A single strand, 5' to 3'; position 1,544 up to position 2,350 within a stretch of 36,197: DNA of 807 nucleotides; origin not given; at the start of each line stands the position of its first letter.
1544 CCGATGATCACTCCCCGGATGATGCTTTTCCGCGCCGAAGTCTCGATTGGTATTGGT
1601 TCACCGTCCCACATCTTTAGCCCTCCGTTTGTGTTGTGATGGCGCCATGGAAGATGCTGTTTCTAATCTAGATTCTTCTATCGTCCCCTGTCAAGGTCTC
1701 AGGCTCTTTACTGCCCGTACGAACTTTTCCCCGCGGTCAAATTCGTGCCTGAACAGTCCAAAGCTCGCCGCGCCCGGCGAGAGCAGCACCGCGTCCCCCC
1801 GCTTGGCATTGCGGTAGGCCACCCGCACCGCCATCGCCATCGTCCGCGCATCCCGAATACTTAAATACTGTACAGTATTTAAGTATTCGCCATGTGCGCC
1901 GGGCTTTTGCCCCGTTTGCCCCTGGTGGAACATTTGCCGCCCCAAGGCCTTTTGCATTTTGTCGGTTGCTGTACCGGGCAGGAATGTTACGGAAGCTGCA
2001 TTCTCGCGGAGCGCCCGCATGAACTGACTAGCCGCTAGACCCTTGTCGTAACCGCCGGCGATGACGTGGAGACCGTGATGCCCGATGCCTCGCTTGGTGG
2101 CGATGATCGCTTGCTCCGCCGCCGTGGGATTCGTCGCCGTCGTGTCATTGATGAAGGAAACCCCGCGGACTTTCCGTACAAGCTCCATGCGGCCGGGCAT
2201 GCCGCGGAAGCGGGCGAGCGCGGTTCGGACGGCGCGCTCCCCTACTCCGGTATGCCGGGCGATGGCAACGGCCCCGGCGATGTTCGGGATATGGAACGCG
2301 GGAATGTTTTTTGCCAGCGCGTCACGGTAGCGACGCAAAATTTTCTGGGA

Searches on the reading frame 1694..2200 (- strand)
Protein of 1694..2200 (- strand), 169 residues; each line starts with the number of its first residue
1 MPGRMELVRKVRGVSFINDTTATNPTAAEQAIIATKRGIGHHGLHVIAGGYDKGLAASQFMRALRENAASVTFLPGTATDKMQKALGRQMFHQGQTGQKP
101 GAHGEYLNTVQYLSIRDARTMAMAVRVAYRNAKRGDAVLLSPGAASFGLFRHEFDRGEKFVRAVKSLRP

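Call 70: find_homologous_proteins(query=window:1694-2200:-, max_evalue=1e-10)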
Query window:1694-2200:- (169 aa): 38 proteins with E <= 1e-10 among 141 candidates.
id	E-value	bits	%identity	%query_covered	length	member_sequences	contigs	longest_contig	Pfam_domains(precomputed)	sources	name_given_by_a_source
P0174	3.5e-41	159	57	90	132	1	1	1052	PF02875.27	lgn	-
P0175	2.2e-29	121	47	97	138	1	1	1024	PF02875.27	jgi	jgi:UDP-N-acetylmuramoylalanine--D-glutamate ligase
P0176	1.2e-26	112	44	99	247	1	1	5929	PF02875.27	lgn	-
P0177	6.7e-25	106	40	99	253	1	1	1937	PF02875.27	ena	-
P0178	4.0e-24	104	44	99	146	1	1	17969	PF02875.27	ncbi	-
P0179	8.3e-24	103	40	99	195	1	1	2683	PF02875.27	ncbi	ncbi:MAG: UDP-N-acetylmuramoylalanine--D-glutamate ligase, partial [Parcubacteria group bacterium Gr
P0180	2.0e-23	101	46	99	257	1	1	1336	PF02875.27,PF08245.19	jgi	jgi:UDP-N-acetylmuramoylalanine--D-glutamate ligase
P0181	6.3e-23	100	38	99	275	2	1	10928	PF02875.27,PF08245.19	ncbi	-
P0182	1.4e-22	99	40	99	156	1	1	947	PF02875.27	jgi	jgi:UDP-N-acetylmuramoylalanine--D-glutamate ligase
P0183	7.0e-22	96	44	96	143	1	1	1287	PF02875.27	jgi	jgi:UDP-N-acetylmuramoylalanine--D-glutamate ligase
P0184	4.7e-21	94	38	97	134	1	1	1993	PF02875.27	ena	-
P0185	6.4e-21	93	39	95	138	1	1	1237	PF02875.27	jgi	jgi:UDP-N-acetylmuramoylalanine--D-glutamate ligase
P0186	2.2e-20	91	40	99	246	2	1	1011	PF02875.27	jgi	jgi:UDP-N-acetylmuramoylalanine--D-glutamate ligase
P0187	2.4e-20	91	42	92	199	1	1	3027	PF02875.27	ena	-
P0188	3.4e-20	91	38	99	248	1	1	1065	PF02875.27,PF08245.19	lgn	-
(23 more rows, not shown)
